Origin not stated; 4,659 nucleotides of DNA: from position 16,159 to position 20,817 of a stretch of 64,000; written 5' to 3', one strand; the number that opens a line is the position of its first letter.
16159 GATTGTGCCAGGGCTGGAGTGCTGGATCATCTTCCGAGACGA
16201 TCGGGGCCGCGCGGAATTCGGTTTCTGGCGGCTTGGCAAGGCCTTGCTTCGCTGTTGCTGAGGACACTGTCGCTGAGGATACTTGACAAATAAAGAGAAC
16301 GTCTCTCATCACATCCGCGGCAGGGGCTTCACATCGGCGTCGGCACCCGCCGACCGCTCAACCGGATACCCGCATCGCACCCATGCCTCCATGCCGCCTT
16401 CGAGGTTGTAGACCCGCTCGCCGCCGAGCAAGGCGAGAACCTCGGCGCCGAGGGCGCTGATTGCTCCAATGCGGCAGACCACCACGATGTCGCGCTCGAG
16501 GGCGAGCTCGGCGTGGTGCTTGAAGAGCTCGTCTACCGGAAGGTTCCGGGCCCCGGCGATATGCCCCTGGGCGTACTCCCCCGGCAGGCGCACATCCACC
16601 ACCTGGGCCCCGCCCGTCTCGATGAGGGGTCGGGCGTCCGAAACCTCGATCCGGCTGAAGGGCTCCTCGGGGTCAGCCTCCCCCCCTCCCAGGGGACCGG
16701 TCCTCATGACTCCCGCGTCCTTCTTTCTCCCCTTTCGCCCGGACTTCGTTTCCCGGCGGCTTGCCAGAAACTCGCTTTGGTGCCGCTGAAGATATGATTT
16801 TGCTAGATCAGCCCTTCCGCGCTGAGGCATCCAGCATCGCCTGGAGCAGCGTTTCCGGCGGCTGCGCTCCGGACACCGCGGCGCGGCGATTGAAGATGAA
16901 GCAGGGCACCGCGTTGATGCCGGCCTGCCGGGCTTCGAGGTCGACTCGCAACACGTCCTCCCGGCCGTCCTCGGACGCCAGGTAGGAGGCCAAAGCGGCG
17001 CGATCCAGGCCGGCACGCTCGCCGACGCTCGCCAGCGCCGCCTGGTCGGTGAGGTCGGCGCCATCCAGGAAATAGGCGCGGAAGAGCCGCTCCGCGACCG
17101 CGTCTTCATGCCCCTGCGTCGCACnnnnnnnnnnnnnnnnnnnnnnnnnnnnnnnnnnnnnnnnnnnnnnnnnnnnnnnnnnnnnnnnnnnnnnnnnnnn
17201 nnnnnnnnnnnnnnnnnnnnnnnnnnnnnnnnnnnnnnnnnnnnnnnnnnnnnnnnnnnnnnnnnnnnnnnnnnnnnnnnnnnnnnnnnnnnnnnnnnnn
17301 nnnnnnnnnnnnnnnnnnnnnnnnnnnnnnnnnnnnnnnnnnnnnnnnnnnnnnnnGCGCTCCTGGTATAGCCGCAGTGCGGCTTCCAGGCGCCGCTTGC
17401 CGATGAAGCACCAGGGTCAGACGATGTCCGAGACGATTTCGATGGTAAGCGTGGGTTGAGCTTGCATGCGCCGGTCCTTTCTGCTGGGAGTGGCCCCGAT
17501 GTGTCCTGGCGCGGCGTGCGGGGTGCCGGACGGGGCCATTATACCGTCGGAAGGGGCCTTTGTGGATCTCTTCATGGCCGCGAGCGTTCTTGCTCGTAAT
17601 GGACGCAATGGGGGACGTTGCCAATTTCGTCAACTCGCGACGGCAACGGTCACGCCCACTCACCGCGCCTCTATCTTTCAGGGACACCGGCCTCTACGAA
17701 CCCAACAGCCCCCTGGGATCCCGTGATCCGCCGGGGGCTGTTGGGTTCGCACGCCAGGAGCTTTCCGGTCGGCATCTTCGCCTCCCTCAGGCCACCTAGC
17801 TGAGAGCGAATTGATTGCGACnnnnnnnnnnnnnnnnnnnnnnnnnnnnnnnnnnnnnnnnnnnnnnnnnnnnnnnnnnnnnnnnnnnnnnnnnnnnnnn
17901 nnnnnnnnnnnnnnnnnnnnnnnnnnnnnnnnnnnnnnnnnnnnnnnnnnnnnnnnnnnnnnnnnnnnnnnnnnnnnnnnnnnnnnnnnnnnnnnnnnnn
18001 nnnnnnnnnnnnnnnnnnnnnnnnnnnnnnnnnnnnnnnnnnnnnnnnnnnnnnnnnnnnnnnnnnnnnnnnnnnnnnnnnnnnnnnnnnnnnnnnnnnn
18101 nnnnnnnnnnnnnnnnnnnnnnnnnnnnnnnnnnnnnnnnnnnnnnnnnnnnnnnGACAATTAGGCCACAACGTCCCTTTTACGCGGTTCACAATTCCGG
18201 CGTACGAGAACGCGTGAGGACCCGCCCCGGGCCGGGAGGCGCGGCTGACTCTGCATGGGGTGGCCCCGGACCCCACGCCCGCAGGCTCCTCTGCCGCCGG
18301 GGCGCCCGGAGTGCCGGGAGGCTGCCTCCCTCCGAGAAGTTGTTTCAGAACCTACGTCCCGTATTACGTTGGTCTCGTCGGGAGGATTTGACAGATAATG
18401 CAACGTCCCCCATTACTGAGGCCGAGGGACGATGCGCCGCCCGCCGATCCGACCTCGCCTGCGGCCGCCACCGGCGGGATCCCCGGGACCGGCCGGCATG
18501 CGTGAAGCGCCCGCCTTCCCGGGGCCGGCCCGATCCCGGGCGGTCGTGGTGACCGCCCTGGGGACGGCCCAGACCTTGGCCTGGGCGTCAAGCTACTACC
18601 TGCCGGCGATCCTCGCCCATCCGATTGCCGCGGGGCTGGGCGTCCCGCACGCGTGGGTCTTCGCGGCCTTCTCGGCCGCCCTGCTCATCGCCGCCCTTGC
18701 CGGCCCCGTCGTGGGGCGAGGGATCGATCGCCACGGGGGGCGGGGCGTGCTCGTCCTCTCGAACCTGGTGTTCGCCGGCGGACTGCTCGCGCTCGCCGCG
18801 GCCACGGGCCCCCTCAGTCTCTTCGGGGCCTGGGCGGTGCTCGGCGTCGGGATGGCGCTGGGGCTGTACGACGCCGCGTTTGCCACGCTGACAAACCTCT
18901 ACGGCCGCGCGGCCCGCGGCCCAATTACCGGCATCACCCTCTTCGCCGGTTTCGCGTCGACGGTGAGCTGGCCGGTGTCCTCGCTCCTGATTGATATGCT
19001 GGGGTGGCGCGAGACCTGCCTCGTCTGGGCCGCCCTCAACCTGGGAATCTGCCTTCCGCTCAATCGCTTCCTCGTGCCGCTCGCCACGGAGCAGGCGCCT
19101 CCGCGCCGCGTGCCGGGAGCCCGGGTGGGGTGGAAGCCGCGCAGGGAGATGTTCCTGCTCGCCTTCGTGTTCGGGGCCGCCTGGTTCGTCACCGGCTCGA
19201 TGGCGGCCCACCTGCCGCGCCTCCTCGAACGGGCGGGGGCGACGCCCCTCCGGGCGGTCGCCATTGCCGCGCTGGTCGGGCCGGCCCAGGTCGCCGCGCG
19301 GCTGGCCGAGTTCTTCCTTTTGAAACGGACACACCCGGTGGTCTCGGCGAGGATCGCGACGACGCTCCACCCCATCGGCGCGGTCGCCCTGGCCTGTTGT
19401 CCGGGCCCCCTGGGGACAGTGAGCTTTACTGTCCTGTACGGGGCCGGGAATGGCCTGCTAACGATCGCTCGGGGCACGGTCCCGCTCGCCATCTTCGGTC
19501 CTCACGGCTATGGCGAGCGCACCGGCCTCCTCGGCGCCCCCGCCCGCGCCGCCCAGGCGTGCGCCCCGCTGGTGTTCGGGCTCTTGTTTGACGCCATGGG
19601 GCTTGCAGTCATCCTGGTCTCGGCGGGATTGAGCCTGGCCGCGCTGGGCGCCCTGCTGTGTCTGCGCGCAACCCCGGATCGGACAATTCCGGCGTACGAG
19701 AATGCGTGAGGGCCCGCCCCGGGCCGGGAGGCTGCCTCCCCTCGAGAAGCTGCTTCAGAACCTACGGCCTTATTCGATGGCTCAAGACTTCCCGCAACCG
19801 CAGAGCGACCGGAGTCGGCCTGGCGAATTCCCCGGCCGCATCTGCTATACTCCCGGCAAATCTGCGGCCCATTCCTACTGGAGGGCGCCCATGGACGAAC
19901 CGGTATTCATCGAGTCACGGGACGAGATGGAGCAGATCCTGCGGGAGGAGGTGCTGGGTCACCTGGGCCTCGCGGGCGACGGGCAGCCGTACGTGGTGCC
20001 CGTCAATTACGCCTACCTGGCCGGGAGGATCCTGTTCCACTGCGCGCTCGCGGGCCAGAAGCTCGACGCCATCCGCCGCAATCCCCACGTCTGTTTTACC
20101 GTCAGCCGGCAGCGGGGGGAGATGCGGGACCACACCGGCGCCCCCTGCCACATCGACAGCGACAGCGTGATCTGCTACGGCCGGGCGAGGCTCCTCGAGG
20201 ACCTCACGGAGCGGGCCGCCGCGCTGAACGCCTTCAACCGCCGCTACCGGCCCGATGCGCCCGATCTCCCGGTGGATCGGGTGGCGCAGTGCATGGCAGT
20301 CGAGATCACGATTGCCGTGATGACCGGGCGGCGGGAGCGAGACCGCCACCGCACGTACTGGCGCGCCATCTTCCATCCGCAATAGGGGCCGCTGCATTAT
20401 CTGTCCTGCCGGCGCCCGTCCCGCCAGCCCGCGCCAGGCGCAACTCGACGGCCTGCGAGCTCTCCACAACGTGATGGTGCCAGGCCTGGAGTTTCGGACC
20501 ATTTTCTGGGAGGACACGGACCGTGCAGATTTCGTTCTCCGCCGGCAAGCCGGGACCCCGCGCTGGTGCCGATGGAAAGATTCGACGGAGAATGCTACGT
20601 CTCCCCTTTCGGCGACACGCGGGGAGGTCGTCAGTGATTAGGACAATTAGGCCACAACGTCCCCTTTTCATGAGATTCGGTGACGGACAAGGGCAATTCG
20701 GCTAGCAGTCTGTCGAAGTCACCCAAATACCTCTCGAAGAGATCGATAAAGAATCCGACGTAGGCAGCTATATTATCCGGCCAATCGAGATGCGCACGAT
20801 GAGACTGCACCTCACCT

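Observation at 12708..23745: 11-kb accessory island saturated with two related miniature-element families sharing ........-type termini, arranged like a cassette array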

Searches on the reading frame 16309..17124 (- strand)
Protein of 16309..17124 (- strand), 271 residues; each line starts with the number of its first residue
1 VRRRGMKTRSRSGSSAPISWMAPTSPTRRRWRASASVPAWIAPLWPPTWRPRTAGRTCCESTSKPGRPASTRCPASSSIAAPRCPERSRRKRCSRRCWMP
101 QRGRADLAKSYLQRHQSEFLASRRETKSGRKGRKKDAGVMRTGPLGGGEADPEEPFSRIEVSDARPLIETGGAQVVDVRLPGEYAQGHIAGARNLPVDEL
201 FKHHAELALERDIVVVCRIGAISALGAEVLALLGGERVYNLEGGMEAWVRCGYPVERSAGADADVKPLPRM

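Call 11: search_protein_families(library=pfam, proteins=[window:16309-17124:-], max_evalue=0.01)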
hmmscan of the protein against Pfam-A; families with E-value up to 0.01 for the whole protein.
window:16309-17124:- (271 aa): 1 family
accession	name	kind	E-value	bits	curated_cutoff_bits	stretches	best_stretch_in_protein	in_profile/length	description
PF00581.25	Rhodanese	-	6.4e-19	68.7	22.2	1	164-250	5-101/102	Rhodanese-like domain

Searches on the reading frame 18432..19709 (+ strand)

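Call 11: search_protein_families(library=pfam, proteins=[window:18432-19709:+], max_evalue=0.01)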
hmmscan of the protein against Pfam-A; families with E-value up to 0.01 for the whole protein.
window:18432-19709:+ (425 aa): 1 family
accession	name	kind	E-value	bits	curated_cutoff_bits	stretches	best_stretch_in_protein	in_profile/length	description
PF07690.21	MFS_1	-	2.6e-16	59.9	33.4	1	49-324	7-289/347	Major Facilitator Superfamily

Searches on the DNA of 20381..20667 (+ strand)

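Call 27: search_dna_similar(query=window:20381-20667:+, collection=plasmids, mode=distant, max_evalue=0.01)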
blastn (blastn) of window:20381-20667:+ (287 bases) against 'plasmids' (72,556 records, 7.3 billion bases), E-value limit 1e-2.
No match.
